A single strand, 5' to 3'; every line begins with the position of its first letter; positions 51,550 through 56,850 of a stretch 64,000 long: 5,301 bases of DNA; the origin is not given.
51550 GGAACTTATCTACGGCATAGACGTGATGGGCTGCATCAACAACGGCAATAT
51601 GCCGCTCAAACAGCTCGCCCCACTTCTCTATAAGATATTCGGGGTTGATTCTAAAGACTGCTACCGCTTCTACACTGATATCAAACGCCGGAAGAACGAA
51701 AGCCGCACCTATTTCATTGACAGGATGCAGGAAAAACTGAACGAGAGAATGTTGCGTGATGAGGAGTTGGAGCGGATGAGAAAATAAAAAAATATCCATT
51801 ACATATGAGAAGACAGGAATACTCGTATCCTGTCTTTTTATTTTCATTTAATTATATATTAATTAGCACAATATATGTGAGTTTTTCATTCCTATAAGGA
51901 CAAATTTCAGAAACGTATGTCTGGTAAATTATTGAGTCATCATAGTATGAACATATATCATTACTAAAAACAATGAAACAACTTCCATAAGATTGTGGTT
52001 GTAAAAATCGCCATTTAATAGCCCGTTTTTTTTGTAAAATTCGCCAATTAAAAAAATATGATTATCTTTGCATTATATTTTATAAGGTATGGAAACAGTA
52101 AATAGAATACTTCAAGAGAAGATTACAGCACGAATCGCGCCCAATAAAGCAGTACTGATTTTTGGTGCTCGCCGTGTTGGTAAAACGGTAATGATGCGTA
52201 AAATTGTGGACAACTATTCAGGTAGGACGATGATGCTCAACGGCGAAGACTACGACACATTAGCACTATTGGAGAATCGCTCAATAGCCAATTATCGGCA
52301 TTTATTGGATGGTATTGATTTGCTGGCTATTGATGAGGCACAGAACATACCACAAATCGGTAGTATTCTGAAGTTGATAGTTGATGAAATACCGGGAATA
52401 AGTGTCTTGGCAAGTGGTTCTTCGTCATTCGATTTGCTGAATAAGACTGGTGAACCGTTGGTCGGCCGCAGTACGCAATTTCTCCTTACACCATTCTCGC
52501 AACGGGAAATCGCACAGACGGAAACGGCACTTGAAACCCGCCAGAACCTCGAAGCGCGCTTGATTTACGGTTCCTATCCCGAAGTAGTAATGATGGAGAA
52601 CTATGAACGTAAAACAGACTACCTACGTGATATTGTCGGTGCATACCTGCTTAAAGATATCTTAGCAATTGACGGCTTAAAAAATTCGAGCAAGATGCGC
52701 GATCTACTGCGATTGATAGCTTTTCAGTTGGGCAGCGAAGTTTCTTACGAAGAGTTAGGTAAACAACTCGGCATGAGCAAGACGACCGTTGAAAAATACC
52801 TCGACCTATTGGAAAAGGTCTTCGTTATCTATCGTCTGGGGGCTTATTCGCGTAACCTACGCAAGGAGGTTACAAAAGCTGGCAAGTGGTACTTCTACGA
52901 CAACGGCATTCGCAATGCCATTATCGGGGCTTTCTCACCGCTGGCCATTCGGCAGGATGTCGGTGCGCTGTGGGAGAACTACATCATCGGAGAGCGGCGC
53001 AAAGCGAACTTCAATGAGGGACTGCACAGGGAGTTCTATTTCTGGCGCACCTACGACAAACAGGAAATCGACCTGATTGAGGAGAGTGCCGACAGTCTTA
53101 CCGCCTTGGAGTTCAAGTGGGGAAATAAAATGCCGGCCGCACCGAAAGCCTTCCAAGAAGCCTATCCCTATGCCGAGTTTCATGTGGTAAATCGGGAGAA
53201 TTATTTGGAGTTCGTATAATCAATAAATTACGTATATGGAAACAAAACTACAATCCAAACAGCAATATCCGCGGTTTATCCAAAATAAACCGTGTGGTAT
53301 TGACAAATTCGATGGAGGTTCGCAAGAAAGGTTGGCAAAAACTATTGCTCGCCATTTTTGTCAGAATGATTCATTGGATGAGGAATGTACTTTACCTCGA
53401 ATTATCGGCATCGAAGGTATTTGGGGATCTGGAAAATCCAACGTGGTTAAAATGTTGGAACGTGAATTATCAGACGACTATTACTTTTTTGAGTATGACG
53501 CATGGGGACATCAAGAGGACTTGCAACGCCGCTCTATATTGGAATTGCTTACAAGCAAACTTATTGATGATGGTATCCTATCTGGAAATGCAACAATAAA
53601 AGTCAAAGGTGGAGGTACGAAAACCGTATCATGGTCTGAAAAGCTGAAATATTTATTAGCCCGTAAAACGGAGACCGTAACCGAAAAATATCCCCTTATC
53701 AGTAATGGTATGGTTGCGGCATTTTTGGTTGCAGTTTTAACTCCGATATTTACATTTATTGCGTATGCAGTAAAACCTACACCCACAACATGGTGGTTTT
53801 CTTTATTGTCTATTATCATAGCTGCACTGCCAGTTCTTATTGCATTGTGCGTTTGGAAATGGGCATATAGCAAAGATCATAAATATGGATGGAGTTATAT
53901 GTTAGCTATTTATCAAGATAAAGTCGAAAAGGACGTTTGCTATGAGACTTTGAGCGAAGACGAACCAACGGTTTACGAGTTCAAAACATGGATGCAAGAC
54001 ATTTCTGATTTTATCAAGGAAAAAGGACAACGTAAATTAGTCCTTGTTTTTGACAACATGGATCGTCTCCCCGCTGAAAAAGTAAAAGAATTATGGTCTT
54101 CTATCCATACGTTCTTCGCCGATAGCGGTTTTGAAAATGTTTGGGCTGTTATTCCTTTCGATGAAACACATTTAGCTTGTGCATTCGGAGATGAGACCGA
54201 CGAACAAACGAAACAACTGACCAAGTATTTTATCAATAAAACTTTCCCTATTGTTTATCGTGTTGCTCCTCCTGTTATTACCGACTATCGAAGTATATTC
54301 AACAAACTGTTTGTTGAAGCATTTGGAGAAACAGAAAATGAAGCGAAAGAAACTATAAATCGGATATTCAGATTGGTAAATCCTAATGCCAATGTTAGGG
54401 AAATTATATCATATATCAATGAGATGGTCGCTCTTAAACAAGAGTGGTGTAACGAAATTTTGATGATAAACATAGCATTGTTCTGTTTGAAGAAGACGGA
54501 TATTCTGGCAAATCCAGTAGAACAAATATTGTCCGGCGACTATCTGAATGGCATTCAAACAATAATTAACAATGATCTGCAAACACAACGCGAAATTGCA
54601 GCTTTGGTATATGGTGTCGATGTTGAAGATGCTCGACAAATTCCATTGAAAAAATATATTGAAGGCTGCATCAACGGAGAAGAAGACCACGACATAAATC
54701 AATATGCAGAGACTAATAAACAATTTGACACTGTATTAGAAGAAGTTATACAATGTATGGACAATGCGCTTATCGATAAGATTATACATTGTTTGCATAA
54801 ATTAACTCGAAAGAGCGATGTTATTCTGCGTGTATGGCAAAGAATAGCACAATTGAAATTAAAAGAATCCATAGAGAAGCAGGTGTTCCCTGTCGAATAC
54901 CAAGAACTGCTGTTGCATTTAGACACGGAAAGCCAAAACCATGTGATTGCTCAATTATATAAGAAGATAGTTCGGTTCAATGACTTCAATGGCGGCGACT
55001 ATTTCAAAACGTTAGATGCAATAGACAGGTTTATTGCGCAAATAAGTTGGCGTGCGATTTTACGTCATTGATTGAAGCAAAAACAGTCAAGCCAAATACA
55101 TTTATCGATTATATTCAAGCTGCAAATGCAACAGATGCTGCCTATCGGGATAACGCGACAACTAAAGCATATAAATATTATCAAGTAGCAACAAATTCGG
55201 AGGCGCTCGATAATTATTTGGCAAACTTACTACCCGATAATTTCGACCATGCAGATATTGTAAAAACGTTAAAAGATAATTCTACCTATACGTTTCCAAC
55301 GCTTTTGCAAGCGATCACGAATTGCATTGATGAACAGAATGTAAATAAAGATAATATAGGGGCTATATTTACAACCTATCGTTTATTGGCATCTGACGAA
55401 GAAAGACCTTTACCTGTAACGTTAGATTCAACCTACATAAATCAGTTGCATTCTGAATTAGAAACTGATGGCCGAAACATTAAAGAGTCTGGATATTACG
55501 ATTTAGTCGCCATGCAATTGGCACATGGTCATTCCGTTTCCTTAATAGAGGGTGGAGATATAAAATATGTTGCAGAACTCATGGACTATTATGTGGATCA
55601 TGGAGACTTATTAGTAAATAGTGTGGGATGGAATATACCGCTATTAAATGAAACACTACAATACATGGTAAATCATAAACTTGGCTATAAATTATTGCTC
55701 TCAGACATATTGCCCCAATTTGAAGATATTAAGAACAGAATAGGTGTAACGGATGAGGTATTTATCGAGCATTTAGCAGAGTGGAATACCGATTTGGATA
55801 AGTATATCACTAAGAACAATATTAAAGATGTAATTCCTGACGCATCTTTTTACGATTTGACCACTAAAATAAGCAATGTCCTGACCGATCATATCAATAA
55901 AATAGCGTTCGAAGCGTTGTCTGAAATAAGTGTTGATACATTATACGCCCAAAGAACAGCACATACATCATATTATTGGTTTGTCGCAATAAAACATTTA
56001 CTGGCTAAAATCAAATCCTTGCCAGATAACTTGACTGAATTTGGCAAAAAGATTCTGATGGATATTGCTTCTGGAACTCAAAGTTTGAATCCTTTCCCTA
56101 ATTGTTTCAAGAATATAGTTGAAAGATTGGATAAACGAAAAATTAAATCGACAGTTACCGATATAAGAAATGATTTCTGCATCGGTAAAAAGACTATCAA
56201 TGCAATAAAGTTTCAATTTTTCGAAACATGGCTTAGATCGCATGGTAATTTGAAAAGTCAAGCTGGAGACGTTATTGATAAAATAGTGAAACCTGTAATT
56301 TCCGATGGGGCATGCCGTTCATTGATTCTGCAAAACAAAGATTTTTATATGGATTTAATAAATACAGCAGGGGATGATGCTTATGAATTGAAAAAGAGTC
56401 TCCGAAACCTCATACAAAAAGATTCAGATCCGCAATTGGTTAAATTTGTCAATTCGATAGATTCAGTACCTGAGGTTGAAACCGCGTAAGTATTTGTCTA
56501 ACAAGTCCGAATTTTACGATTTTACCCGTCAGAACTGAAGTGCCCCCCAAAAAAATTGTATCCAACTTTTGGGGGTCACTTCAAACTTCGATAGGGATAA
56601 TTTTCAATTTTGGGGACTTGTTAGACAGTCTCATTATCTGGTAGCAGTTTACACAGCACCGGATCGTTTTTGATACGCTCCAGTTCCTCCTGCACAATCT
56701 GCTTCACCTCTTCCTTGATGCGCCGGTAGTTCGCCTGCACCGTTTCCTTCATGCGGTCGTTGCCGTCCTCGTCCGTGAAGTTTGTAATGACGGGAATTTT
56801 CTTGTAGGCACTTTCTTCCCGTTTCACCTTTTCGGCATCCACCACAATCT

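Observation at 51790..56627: AT-rich two-gene cargo (AAA/DUF4143 ATPase + 1085-aa transmembrane KAP NTPase) inserted between rteC and the mob operon: a candidate conflict/defence module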

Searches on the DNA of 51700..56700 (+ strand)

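Call 9: search_dna_similar(query=window:51700-56700:+, collection=plasmids, mode=near)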
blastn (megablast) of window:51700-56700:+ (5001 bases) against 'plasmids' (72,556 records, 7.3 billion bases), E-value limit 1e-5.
Records with a match: 2; places in all: 2; records where one place covers at least 80% of the query: 2.
Best place of each record, by identity: >=99% 2.
By first word of the organism name: Phocaeicola 1; Bacteroides 1.
By predicted mobility (MOB-suite, as given by PLSDB): non-mobilizable 2.
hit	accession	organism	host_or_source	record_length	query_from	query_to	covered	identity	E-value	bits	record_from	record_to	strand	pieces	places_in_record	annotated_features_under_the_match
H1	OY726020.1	Phocaeicola massiliensis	-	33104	1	5001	100%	100.0%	0e+0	9230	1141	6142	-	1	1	none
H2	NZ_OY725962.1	Bacteroides finegoldii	-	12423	1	4578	92%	100.0%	0e+0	8449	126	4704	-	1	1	ATP-binding protein | RteC domain-containing protein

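Call 10: get_annotated_region(hit=H1, flank=6000)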
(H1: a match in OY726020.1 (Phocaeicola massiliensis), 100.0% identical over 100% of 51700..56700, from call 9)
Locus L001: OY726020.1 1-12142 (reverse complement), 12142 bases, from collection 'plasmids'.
description: Phocaeicola massiliensis strain Bacteroides massiliensis TSDC17.2-1.1 genome assembly, plasmid: 46
organism: Phocaeicola massiliensis (NCBI taxid 204516)
taxonomy: Bacteria; Bacteroidota; Bacteroidia; Bacteroidales; Bacteroidaceae; Phocaeicola; Phocaeicola massiliensis
host: -; source: -; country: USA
typing (MOB-suite, as given by PLSDB): non-mobilizable
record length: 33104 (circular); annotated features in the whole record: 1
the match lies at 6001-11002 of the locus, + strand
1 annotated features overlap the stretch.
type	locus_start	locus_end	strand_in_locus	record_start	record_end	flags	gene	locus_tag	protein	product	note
predicted_resistance_gene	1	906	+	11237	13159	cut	tet(Q)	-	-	tetracycline resistance ribosomal protection protein Tet(Q)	predicted by amrfinderplus; class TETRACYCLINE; identity 99.53%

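Call 11: get_annotated_region(hit=H2, flank=6000)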
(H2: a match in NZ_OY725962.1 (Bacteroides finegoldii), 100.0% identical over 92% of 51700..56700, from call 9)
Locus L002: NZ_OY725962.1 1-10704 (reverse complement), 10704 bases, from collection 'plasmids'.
description: Bacteroides finegoldii strain Bacteroides finegoldii TSDC17.2-1.1 plasmid 60, complete sequence
organism: Bacteroides finegoldii (NCBI taxid 338188)
taxonomy: Bacteria; Bacteroidota; Bacteroidia; Bacteroidales; Bacteroidaceae; Bacteroides; Bacteroides finegoldii
host: -; source: -; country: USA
typing (MOB-suite, as given by PLSDB): non-mobilizable
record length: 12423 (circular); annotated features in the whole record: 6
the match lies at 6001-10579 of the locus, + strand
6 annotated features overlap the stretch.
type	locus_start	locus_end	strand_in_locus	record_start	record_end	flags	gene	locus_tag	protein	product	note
predicted_resistance_gene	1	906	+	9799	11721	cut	tet(Q)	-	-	tetracycline resistance ribosomal protection protein Tet(Q)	predicted by amrfinderplus; class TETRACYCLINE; identity 99.53%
CDS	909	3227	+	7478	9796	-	-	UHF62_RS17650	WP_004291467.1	ATP-binding protein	-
CDS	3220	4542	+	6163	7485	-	-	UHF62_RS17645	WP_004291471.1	sigma-54 dependent transcriptional regulator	GO:0006355 - regulation of DNA-templated transcription [Evidence IEA]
CDS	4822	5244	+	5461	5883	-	-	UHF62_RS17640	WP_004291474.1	dihydrofolate reductase family protein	-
CDS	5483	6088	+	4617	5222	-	-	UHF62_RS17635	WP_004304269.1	RteC domain-containing protein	-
CDS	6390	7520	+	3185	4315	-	-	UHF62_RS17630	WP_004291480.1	ATP-binding protein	-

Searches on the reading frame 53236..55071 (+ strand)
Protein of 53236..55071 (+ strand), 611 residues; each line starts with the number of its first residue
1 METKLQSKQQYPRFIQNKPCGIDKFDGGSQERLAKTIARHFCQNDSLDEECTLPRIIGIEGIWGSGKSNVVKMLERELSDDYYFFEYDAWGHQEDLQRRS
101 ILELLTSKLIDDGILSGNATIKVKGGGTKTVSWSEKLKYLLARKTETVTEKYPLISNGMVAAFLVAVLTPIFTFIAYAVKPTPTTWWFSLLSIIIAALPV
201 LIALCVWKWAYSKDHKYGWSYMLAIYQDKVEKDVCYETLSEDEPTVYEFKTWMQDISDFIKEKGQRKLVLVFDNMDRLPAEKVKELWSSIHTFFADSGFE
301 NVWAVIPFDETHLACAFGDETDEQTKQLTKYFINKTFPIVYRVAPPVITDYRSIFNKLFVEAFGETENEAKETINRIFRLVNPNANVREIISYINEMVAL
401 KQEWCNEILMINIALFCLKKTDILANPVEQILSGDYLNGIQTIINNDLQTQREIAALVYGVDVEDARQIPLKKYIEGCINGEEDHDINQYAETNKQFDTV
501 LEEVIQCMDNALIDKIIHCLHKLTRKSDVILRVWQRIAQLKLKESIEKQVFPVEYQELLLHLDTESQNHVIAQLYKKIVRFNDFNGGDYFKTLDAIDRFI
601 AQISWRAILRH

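Call 6: search_protein_families(library=pfam, proteins=[window:53236-55071:+], max_evalue=0.01)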
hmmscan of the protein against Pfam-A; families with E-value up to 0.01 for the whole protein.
window:53236-55071:+ (611 aa): 3 families
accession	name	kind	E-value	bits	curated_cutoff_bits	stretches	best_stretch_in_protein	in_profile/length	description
PF07693.20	KAP_NTPase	-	3.7e-19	69.5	20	1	46-398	17-287/293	KAP family P-loop domain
PF13401.12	AAA_22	-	9.1e-06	26.5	27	0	56-111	7-64/130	AAA domain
PF22481.1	DUF6985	-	0.0061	17.5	24.5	0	317-384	30-100/148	Domain of unknown function (DUF6985)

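Call 7: search_protein_families(library=padloc, proteins=[window:53236-55071:+], max_evalue=0.1)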
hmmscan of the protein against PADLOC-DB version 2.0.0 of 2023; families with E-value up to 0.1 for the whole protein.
window:53236-55071:+ (611 aa): 7 families
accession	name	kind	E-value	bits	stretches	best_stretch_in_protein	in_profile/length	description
PDLC02210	QatA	-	1.2e-12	45.2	1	45-121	23-101/593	-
PDLC04958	PDC-S20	-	9.7e-09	33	1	58-92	32-68/458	-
PDLC04957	PDC-S20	-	8.6e-08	30.1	2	245-417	160-327/446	-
PDLC02361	PifA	-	1.8e-07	28.2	1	33-80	24-66/720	PifA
PDLC02209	QatA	-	1.1e-06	25.5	1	31-111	16-93/646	-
PDLC04959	PDC-S20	-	3.8e-05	21.4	1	54-91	40-78/464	-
PDLC02333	AbiTi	-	0.014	13.6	1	348-398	42-91/114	AbiTi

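Call 8: search_protein_families(library=ncbifam, proteins=[window:53236-55071:+], max_evalue=0.1)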
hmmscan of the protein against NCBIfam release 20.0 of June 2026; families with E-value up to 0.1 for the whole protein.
window:53236-55071:+ (611 aa): 2 families
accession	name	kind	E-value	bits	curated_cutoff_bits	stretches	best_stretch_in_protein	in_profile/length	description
NF041923.1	QatA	equivalog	1.5e-06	27.2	600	1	31-109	16-91/628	Qat anti-phage system ATPase QatA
NF006085.0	PRK08233.1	equivalog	0.024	14.4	198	1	54-88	5-41/184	hypothetical protein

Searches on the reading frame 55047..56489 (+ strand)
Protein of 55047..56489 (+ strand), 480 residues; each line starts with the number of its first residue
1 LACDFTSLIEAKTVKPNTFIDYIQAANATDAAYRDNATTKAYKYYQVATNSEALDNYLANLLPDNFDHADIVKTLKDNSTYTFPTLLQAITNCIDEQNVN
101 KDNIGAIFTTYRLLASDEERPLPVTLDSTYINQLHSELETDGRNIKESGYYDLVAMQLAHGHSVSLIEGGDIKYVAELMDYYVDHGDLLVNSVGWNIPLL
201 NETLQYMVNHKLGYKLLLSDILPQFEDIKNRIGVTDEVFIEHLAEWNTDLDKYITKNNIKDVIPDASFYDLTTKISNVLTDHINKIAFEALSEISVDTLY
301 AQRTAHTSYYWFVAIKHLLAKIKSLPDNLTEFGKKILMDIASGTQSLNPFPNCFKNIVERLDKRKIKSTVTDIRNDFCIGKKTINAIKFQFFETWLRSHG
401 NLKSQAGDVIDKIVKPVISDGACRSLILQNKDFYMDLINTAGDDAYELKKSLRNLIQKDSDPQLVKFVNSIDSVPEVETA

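Call 6: search_protein_families(library=pfam, proteins=[window:55047-56489:+], max_evalue=0.01)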
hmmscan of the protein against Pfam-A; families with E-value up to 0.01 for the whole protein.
window:55047-56489:+ (480 aa): 0 families

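Call 7: search_protein_families(library=padloc, proteins=[window:55047-56489:+], max_evalue=0.1)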
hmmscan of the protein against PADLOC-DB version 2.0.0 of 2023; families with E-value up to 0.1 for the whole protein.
window:55047-56489:+ (480 aa): 0 families

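Call 8: search_protein_families(library=ncbifam, proteins=[window:55047-56489:+], max_evalue=0.1)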
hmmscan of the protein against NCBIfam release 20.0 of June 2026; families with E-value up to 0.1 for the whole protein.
window:55047-56489:+ (480 aa): 1 family
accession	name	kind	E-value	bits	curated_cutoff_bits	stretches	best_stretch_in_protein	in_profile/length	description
NF011553.0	PRK14981.1-5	equivalog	0.029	14.5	152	0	409-460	16-67/113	DNA-directed RNA polymerase subunit F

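Call 80: search_protein_representatives(protein=window:55047-56486:+)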
Query: 480 residues. Proteins with E-value up to 0.001 (for the whole library): 292; up to 1e-10: 201; up to 1e-30: 92. The best 150 are listed.
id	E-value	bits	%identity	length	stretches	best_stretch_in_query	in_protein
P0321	4.9e-120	418.2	45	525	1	5-471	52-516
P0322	5.4e-89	315.9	40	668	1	41-471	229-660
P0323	4.7e-87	309.5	39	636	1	13-471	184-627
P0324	1.1e-84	301.6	47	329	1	157-478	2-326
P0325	2.6e-83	297.1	37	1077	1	41-472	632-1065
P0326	6.2e-79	282.7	36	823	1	39-471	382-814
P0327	1.2e-78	281.8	39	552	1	41-472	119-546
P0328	3.6e-76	273.6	36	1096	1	8-467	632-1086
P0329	8.1e-75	269.2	36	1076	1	15-471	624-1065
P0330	4.3e-74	266.7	36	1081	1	40-475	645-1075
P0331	4.4e-74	266.7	37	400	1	97-471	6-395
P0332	1.5e-73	265.0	37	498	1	59-471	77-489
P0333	3.0e-73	264.0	37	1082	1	40-479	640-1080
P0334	8.5e-73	262.5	35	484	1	40-471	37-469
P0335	1.6e-70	255.0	39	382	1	146-471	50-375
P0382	2.4e-37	145.6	30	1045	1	9-463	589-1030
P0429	3.1e-25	105.7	27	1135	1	30-461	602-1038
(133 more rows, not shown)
